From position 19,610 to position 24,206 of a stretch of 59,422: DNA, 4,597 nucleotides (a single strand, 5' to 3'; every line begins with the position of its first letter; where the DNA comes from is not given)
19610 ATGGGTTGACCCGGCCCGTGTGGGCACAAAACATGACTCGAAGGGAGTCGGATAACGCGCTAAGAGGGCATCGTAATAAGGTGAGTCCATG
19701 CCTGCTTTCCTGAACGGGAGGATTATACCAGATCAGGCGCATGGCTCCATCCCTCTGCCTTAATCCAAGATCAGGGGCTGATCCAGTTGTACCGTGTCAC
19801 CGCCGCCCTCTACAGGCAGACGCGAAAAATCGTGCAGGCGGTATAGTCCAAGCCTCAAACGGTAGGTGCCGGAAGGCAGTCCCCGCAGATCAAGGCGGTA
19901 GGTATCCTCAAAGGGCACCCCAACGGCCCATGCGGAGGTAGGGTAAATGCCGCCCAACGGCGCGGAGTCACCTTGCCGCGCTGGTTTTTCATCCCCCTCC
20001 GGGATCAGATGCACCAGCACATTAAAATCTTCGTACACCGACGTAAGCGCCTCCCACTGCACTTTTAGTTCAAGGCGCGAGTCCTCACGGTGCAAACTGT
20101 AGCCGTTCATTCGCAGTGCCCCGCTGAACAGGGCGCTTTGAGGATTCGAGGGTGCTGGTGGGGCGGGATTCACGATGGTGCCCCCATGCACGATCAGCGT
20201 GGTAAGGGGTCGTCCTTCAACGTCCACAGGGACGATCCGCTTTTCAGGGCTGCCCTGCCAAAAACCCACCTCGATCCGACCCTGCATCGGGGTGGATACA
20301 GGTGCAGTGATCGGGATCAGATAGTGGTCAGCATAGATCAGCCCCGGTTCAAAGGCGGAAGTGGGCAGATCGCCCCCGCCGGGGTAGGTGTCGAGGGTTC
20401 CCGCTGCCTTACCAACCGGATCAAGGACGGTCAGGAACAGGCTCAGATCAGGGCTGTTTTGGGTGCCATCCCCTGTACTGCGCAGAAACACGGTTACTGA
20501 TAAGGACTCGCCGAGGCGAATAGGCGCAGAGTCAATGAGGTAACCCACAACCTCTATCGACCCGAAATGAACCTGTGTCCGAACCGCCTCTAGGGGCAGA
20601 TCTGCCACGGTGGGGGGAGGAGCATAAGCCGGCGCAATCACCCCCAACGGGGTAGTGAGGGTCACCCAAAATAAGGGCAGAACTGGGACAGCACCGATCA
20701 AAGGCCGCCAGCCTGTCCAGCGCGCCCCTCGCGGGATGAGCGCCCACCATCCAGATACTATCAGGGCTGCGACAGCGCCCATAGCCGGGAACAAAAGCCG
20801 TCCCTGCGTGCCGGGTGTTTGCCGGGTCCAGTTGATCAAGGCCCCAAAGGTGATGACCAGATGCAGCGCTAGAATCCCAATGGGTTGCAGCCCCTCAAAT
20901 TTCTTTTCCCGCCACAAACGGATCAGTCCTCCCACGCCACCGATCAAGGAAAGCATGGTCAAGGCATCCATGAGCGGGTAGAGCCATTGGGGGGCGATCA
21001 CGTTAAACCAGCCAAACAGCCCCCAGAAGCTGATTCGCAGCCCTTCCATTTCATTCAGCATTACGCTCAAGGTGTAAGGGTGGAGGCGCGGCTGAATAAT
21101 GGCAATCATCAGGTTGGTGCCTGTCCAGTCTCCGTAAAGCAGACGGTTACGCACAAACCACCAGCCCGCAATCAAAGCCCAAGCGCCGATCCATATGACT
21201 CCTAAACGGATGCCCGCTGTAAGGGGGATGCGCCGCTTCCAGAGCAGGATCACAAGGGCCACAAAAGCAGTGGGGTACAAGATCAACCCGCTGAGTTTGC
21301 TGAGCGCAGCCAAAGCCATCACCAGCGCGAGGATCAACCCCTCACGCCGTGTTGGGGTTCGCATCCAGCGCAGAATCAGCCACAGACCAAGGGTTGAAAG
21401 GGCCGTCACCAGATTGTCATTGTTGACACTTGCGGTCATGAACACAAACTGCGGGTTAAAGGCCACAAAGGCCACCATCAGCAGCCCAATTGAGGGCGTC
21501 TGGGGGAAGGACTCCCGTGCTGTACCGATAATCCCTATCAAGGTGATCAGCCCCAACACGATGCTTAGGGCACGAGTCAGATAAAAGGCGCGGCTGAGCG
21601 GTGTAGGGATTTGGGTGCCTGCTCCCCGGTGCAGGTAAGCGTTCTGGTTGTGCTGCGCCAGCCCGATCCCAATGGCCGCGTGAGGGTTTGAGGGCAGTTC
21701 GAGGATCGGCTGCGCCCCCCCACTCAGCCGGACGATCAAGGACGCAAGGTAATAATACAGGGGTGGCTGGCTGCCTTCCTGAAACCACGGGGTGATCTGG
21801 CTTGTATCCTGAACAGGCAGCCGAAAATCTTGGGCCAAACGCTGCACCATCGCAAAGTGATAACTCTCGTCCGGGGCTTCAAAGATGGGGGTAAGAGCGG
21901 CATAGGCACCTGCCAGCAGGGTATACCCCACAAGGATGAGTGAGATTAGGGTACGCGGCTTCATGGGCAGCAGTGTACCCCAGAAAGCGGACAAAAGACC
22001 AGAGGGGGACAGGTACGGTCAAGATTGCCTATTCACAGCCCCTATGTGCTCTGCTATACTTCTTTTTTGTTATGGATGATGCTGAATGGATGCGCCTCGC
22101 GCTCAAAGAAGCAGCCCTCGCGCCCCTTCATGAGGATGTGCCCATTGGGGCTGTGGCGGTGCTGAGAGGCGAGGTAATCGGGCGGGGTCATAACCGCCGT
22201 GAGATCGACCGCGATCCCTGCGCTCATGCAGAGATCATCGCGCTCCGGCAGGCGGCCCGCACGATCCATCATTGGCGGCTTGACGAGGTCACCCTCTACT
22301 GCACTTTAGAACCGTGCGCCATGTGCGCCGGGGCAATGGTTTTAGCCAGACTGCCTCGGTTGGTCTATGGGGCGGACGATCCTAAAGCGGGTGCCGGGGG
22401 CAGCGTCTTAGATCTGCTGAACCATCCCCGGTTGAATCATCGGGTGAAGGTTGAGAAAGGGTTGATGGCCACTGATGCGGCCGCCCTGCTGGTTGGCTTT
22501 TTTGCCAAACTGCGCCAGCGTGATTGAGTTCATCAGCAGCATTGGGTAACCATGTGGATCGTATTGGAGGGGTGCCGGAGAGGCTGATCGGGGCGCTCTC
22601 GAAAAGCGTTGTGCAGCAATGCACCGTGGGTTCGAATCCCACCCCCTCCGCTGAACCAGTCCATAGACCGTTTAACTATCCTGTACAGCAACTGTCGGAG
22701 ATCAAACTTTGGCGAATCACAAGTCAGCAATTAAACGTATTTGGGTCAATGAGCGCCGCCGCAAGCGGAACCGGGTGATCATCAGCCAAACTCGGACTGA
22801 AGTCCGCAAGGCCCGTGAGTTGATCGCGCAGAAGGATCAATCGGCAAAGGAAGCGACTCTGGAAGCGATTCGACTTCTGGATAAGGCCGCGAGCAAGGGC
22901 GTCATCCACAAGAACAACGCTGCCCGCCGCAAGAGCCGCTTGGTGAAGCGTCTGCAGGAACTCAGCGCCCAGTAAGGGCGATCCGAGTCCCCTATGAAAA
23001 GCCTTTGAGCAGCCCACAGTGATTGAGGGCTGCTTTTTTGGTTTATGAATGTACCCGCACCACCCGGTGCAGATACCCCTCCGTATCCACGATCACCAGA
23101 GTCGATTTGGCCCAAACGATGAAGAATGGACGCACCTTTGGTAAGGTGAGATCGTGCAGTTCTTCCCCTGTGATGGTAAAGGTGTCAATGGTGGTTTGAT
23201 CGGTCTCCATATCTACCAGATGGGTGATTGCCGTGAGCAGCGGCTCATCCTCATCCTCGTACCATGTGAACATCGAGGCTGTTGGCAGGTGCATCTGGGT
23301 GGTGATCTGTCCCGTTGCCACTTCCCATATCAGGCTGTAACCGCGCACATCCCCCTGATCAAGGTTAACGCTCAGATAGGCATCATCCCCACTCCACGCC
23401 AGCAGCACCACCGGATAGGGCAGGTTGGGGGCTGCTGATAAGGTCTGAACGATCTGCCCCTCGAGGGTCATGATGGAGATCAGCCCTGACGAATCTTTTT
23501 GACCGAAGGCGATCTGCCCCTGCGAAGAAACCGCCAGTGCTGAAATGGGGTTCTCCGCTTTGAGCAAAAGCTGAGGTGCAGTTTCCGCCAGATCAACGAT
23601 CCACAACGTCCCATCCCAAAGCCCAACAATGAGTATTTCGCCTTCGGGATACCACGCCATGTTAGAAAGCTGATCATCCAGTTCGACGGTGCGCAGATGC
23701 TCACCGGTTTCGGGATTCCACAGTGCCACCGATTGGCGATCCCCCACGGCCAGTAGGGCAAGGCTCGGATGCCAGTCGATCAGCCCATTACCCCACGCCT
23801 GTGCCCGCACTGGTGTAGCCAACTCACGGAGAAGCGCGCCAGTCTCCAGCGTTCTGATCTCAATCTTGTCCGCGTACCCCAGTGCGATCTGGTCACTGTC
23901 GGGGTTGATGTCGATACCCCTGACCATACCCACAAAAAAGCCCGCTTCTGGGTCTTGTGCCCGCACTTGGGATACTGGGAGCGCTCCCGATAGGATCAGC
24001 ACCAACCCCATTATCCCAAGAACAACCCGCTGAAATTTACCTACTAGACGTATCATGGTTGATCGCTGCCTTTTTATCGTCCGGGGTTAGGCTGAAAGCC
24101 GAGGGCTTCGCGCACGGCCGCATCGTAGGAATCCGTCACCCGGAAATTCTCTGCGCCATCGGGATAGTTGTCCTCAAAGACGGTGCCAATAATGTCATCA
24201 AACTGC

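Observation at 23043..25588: WXG100-like domain fused to a HExxH metallopeptidase toxin domain, followed by a secreted beta-propeller gene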

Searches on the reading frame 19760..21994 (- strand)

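Call 10: search_protein_families(library=pfam, proteins=[window:19760-21994:-], max_evalue=0.00001)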
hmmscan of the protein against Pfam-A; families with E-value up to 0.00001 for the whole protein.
window:19760-21994:- (744 aa): 2 families
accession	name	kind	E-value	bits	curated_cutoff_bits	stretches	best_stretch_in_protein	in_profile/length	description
PF09913.15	DUF2142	-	1.1e-12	47.9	30.1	1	27-405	3-393/395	Predicted membrane protein (DUF2142)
PF13231.12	PMT_2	-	1.2e-11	45.5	26.1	1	141-269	25-154/160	Dolichyl-phosphate-mannose-protein mannosyltransferase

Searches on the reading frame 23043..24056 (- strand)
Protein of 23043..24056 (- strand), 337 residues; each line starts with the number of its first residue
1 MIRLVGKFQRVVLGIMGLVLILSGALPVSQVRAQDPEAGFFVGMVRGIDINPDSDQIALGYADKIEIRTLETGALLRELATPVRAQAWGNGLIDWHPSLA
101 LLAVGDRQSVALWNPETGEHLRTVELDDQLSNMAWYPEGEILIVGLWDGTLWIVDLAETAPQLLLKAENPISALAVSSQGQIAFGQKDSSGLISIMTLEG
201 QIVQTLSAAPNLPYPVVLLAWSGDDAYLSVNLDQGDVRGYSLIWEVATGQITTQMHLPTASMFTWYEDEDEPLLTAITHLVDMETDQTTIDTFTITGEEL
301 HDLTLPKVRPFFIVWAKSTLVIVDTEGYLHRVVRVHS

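Call 3: search_protein_families(library=pfam, proteins=[window:23043-24056:-], max_evalue=1)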
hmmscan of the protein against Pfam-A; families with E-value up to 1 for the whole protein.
window:23043-24056:- (337 aa): 21 families
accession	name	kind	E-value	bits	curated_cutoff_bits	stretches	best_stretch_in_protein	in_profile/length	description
PF25174.1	Beta-prop_THOC3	-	9.5e-15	54.8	305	2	94-228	53-186/272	THOC3 beta-propeller domain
PF23414.1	Beta-prop_EML_2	-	1.2e-13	51.4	90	1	95-255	6-162/266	Echinoderm microtubule-associated protein second beta-propeller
PF24807.1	WD40_CDC20-Fz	-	4.6e-12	46.3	200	2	92-228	14-150/292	CDC20/Fizzy WD40 domain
PF12894.13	ANAPC4_WD40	-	3.5e-09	37.2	22.9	2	95-173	3-85/91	Anaphase-promoting complex subunit 4 WD40 domain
PF23389.1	Beta-prop_WDR19_1st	-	5.7e-07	29.3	27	1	93-207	44-160/325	WDR19 first beta-propeller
PF23383.1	Beta-prop_IFT140_1st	-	2.6e-06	26.8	27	1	92-182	19-116/406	IFT140 first beta-propeller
PF25173.1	Beta-prop_WDR3_1st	-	2.7e-06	27.7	154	1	101-190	2-94/184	WDR3 first beta-propeller domain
PF25172.1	Beta-prop_WDR3_2nd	-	6.8e-06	25.9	140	1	101-178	13-90/293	WDR3 second beta-propeller domain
PF24814.1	WD40_Prp19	-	1.7e-05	24.5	320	1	94-188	98-198/281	Prp19 WD40 domain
PF00400.38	WD40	-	6.3e-05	23.8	27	0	130-153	14-37/39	WD domain, G-beta repeat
PF24817.1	WD40_WDHD1_1st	-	9e-05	22.2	109.9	1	93-178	184-275/291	WDHD1 first WD40 domain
PF25171.1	Beta-prop_WDR36-Utp21_1st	-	0.00049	20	80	1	104-203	125-227/266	WDR36/Utp21 first beta-propeller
PF24805.1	EIF3I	-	0.002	17.7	200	0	94-143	61-109/324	EIF3I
PF24797.1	Beta-prop_WDR35_TULP_N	-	0.0056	16.3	80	0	118-157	146-186/332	WDR35/TULP4 N-terminal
PF23393.2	Beta-prop_WDR90_POC16_2nd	-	0.0092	15.6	60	1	101-201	9-110/291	WDR90/POC16, second beta-propeller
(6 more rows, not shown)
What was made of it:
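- On WD40-type beta-propeller (geneB): PF12894 scores 37.2 against GA 22.9 and PF23389 scores 29.3 against GA 27 (call 3).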

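Call 4: search_protein_families(library=ncbifam, proteins=[window:23043-24056:-], max_evalue=1)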
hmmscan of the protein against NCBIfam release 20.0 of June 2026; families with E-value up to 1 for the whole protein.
window:23043-24056:- (337 aa): 0 families

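Call 51: find_homologous_proteins(query=window:23043-24056:-, max_evalue=0.001)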
Query window:23043-24056:- (337 aa): 8 proteins with E <= 0.001 among 8000 candidates.
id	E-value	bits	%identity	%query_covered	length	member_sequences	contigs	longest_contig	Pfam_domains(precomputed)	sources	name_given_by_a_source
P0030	1.2e-216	736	99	100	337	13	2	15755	PF23389.2,PF25174.2,PF25172.2,PF24814.2,PF23381.2,PF25173.2,PF23383.2,PF12894.14,PF24807.2,PF25175.2,PF23414.2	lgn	-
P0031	5.5e-167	573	78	100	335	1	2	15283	PF25174.2,PF23381.2,PF25173.2,PF23383.2,PF12894.14,PF25175.2,PF24817.2,PF23389.2,PF25172.2,PF24807.2,PF00400.39,PF23414.2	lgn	-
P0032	2.9e-159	548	74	99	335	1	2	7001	PF25174.2,PF23381.2,PF12894.14,PF24807.2,PF25175.2,PF26550.2,PF24817.2,PF00400.39,PF23414.2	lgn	-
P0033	1.2e-5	43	26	46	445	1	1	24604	PF25168.2,PF23586.3,PF13360.14,PF24105.2,PF24805.2,PF25048.2,PF24017.3,PF23342.2,PF13570.14,PF24817.2,PF02239.23,PF23798.2,PF23393.3,PF23389.2,PF23609.2,PF24797.2,PF20426.5,PF25460.2,PF00400.39,PF11715.17,PF23414.2,PF25178.1,PF23410.5,PF23775.2,PF25174.2,PF24814.2,PF23381.2,PF25173.2,PF23383.2,PF251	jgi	jgi:WD40 repeat protein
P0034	2.0e-5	42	31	29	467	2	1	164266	PF25168.2,PF23769.2,PF24105.2,PF24805.2,PF25048.2,PF24017.3,PF23342.2,PF23411.2,PF24817.2,PF02239.23,PF23798.2,PF23393.3,PF23389.2,PF23609.2,PF24797.2,PF15492.13,PF20426.5,PF25460.2,PF00400.39,PF23414.2,PF25178.1,PF23410.5,PF23775.2,PF25174.2,PF24814.2,PF23381.2,PF07635.17,PF21029.4,PF25173.2,PF2338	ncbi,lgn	-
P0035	1.3e-4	39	27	62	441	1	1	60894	PF25168.2,PF23769.2,PF24105.2,PF24805.2,PF25048.2,PF24017.3,PF23342.2,PF24817.2,PF10584.15,PF23798.2,PF23393.3,PF23389.2,PF15492.13,PF20426.5,PF25460.2,PF00400.39,PF23414.2,PF25178.1,PF23410.5,PF23775.2,PF25174.2,PF24814.2,PF23381.2,PF07635.17,PF25173.2,PF23383.2,PF25171.2,PF12894.14,PF25175.2,PF247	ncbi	-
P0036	3.6e-4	38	31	47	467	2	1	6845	PF25168.2,PF24105.2,PF24805.2,PF25048.2,PF24017.3,PF23342.2,PF23411.2,PF13570.14,PF24817.2,PF02239.23,PF23798.2,PF23393.3,PF23389.2,PF15492.13,PF20426.5,PF25460.2,PF00400.39,PF23749.2,PF23414.2,PF25178.1,PF23410.5,PF23775.2,PF25174.2,PF24814.2,PF23381.2,PF07635.17,PF21029.4,PF25173.2,PF25171.2,PF128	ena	-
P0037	6.1e-4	37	37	23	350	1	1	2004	PF25168.2,PF24805.2,PF24817.2,PF23393.3,PF23389.2,PF24797.2,PF25460.2,PF00400.39,PF23414.2,PF23410.5,PF25174.2,PF24814.2,PF23381.2,PF25173.2,PF23383.2,PF25171.2,PF12894.14,PF25175.2,PF24796.2,PF07676.19,PF25172.2,PF08662.18,PF24807.2,PF25047.1,PF26550.2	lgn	-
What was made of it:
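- WD40 proteins are common in this phylum (call 51 returns generic WD40 hits).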

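Call 53: find_encoding_contigs(protein=P0031, flank=10000, max_places=3)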
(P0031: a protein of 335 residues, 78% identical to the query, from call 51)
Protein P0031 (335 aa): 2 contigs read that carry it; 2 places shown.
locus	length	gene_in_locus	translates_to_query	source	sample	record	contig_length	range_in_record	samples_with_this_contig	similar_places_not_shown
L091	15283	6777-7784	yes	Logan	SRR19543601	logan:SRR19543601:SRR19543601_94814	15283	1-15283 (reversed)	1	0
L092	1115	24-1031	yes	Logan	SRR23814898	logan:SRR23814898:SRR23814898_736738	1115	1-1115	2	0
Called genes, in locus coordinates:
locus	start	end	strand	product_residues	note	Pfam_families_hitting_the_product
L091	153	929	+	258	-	PF02517:Rce1-like (weak)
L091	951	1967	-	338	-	PF01370:Epimerase, PF04321:RmlD_sub_bind, PF13460:NAD_binding_10 (faint), PF16363:GDP_Man_Dehyd (faint)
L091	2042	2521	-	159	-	PF00034:Cytochrom_C (faint)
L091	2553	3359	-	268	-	PF01040:UbiA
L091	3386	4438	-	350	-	PF02628:COX15-CtaA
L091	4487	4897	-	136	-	-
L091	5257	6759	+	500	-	-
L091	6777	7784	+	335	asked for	PF00400:WD40 (faint), PF12894:ANAPC4_WD40 (faint), PF23381:Beta-prop_IFT122_1st, PF24817:WD40_WDHD1_1st (faint), PF25175:Beta-prop_WDR5, PF23414:Beta-prop_EML_2, PF24807:WD40_CDC20-Fz (weak), PF25174:Beta-prop_THOC3, +4 more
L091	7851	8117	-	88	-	PF01649:Ribosomal_S20p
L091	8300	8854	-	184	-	PF00383:dCMP_cyt_deam_1, PF14437:MafB19-deam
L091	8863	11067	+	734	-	PF02366:PMT (weak), PF09913:DUF2142, PF13231:PMT_2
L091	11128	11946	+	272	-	PF03096:Ndr (faint), PF00561:Abhydrolase_1, PF12146:Hydrolase_4, PF12697:Abhydrolase_6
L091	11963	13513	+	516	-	PF18328:PfaD_N, PF03060:NMO (weak), PF21607:FabD_helical_ins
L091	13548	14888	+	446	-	PF01368:DHH, PF02833:DHHA2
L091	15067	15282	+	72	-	?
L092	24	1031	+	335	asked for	PF00400:WD40 (faint), PF12894:ANAPC4_WD40 (faint), PF23381:Beta-prop_IFT122_1st, PF24817:WD40_WDHD1_1st (faint), PF25175:Beta-prop_WDR5, PF23414:Beta-prop_EML_2, PF24807:WD40_CDC20-Fz (weak), PF25174:Beta-prop_THOC3, +4 more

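Call 54: find_encoding_contigs(protein=P0032, flank=10000, max_places=3)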
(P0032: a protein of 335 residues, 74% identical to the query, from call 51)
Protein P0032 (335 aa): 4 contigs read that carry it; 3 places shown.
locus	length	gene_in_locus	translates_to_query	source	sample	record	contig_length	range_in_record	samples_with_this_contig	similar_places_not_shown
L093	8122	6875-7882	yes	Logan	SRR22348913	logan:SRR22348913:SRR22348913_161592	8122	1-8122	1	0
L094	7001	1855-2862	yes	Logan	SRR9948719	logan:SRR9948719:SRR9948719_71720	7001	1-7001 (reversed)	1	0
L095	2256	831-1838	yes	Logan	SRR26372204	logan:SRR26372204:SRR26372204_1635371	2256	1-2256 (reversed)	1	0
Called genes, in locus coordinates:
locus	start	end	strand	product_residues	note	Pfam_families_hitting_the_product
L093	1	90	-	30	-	?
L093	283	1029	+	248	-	PF02517:Rce1-like (weak)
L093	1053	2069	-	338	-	PF01370:Epimerase, PF04321:RmlD_sub_bind, PF13460:NAD_binding_10 (weak), PF16363:GDP_Man_Dehyd (faint)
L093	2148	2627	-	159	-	-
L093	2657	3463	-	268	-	PF01040:UbiA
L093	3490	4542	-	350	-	PF02628:COX15-CtaA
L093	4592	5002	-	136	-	-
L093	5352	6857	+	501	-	-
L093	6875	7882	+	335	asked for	PF00400:WD40 (faint), PF12894:ANAPC4_WD40 (faint), PF23381:Beta-prop_IFT122_1st, PF25175:Beta-prop_WDR5 (weak), PF26550:Tricorn_2nd (weak), PF23414:Beta-prop_EML_2, PF24807:WD40_CDC20-Fz (weak), PF25174:Beta-prop_THOC3 (weak), +1 more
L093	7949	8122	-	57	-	?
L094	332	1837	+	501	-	-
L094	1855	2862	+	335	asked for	PF00400:WD40 (faint), PF12894:ANAPC4_WD40 (faint), PF23381:Beta-prop_IFT122_1st, PF25175:Beta-prop_WDR5 (weak), PF26550:Tricorn_2nd (weak), PF23414:Beta-prop_EML_2, PF24807:WD40_CDC20-Fz (weak), PF25174:Beta-prop_THOC3 (weak), +1 more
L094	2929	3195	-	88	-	PF01649:Ribosomal_S20p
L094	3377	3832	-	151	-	PF00383:dCMP_cyt_deam_1, PF14437:MafB19-deam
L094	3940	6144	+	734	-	PF09913:DUF2142, PF13231:PMT_2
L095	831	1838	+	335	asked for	PF00400:WD40 (faint), PF12894:ANAPC4_WD40 (faint), PF23381:Beta-prop_IFT122_1st, PF25175:Beta-prop_WDR5 (weak), PF26550:Tricorn_2nd (weak), PF23414:Beta-prop_EML_2, PF24807:WD40_CDC20-Fz (weak), PF25174:Beta-prop_THOC3 (weak), +1 more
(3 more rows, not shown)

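Call 83: predict_structure(alignment_id=A5)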
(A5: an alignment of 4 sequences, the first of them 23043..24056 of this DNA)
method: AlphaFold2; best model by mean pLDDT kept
length: 337 residues; sequences in the alignment: 4
mean_pLDDT: 49.7   pTM: 0.49
mean pLDDT of the five models: 49.7, 47.9, 45.6, 40.0, 37.8
residues with pLDDT >= 90: 2; 70-90: 52; 50-70: 101; < 50: 182
segments of 3 or more residues with pLDDT < 50: 1-9, 16-54, 60-64, 80-106, 219-222, 232-240, 255-337
pLDDT, mean of each block of 10 residues (from residue 1): 45 49 32 25 30 49 52 57 33 42 51 56 70 64 77 75 84 64 70 79 72 51 51 44 58 44 29 30 31 30 36 38 36 33
secondary structure, 60 per line:
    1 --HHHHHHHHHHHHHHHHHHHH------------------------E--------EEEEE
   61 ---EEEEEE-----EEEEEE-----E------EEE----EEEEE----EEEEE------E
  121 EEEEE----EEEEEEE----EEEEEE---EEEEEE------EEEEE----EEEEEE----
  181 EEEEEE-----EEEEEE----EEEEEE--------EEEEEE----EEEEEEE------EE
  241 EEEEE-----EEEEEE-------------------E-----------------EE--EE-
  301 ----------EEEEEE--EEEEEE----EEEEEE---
elements in order: H3-22 E56-60 E64-69 E75-80 E93-95 E100-104 E109-113 E120-125 E130-136 E141-146 E150-155 E162-166 E171-176 E181-186 E192-197 E202-207 E216-221 E226-232 E239-245 E251-256 E311-316 E319-324 E329-334
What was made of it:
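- On WD40-type beta-propeller (geneB): The AF2 model is all-beta with about 23 strands but low confidence (call 83).
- Tried and rejected: The propeller alone modelled poorly (pLDDT 49.7; call 83), so no fold search was spent on it.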

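Call 90: search_protein_families(library=phrogs, proteins=[window:23043-24056:-], max_evalue=0.01)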
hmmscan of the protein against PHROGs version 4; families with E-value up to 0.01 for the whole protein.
window:23043-24056:- (337 aa): 0 families

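Call 91: search_protein_families(library=padloc, proteins=[window:23043-24056:-], max_evalue=0.01)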
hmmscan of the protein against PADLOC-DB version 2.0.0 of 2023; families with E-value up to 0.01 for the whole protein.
window:23043-24056:- (337 aa): 1 family
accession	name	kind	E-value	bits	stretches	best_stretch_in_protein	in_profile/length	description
PDLC02919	HEAT-ARM_XIII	-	5.1e-06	22.2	1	165-256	84-164/1972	-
